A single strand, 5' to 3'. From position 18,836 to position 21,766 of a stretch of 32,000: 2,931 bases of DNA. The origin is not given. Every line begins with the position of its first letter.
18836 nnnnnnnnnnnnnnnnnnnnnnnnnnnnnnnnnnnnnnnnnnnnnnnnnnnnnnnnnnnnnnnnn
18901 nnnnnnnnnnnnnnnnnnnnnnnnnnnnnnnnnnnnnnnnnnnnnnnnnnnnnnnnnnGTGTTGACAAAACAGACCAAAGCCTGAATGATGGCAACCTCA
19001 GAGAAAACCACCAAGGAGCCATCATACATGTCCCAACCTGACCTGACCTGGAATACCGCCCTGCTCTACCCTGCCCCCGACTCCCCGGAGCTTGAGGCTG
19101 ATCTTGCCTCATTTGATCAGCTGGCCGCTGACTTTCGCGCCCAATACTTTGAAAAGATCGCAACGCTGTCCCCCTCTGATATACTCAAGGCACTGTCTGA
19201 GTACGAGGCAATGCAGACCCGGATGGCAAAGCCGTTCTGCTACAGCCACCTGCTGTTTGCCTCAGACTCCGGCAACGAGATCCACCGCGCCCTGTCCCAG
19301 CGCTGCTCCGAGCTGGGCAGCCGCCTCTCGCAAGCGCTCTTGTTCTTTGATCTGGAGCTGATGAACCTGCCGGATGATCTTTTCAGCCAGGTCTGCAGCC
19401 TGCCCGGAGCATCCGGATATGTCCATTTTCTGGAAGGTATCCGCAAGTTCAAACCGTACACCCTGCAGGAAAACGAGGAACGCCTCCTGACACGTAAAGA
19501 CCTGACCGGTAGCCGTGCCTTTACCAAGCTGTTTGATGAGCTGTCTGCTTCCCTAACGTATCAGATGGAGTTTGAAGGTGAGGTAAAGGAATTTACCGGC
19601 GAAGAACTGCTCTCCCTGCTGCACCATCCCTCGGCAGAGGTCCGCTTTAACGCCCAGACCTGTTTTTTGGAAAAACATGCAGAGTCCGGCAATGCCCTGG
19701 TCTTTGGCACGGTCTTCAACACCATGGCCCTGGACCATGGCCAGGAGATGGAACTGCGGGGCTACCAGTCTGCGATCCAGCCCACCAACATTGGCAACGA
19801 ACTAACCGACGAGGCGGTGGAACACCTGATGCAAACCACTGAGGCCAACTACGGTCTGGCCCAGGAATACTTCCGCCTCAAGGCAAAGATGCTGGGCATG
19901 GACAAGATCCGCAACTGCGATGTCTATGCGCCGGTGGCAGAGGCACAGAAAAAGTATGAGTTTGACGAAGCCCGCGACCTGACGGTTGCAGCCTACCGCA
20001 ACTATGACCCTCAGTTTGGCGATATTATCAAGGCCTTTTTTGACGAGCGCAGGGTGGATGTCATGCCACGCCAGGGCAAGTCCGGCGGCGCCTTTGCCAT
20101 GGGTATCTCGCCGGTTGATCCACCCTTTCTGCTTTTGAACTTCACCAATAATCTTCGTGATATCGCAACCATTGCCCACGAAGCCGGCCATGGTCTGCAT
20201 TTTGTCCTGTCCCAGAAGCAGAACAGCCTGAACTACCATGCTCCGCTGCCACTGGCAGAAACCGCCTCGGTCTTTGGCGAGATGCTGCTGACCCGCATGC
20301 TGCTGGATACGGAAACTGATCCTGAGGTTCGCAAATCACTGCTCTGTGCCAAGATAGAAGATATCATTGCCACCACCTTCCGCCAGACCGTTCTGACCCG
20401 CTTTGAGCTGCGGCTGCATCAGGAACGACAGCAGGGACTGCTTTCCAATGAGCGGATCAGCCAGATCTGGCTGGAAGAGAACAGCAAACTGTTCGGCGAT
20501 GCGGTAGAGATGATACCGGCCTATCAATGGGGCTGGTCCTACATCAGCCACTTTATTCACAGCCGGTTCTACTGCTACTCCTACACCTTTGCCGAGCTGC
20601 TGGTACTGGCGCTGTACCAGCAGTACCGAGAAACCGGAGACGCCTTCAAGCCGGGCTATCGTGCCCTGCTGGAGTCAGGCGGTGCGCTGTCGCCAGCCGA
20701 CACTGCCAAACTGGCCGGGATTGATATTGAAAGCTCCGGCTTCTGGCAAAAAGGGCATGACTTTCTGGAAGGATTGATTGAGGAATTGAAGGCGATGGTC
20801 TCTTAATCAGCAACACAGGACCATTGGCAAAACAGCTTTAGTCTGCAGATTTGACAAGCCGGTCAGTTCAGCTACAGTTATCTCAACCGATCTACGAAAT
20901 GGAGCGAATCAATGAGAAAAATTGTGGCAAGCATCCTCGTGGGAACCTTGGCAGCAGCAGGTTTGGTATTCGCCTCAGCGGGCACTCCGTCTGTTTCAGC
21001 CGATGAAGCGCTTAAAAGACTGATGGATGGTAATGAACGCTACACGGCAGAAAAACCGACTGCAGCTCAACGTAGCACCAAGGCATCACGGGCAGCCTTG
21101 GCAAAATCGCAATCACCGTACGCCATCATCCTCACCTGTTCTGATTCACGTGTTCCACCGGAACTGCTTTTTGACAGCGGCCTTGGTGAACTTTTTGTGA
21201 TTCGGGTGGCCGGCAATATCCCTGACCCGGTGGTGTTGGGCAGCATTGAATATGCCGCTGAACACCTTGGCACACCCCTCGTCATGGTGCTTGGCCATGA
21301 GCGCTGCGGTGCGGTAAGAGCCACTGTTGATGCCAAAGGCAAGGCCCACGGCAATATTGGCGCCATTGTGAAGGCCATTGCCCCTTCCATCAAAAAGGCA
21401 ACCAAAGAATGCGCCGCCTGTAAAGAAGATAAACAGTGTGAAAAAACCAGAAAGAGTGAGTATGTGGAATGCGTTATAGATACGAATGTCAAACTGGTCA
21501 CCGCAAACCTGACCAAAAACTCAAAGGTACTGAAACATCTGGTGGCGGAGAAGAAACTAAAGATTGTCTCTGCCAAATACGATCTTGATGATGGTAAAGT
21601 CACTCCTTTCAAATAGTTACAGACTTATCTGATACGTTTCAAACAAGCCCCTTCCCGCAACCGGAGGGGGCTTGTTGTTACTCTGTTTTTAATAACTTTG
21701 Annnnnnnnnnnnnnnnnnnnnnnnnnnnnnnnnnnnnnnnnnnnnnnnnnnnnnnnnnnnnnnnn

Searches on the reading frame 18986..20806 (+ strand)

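Call 30: search_protein_families(library=pfam, proteins=[window:18986-20806:+], max_evalue=0.001)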
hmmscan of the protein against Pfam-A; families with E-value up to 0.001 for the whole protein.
window:18986-20806:+ (606 aa): 2 families
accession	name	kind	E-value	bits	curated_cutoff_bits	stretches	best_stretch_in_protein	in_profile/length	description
PF01432.26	Peptidase_M3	-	2.1e-46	159.6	27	1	211-591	2-455/457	Peptidase family M3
PF08439.15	Peptidase_M3_N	-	3.4e-14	53.2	25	1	124-191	1-69/70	Oligopeptidase F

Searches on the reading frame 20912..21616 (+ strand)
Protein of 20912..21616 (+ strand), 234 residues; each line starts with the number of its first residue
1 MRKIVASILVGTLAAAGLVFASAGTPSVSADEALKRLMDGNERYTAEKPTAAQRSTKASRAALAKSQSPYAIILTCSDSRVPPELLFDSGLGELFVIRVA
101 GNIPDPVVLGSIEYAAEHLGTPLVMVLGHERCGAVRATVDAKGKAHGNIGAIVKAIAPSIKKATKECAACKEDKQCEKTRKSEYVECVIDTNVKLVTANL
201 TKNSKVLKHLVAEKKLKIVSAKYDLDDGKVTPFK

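Call 30: search_protein_families(library=pfam, proteins=[window:20912-21616:+], max_evalue=0.001)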
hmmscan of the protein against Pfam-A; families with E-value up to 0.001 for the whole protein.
window:20912-21616:+ (234 aa): 1 family
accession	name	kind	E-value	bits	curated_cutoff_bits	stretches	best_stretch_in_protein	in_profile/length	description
PF00484.24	Pro_CA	-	5e-42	144.3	25.7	1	71-230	1-156/156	Carbonic anhydrase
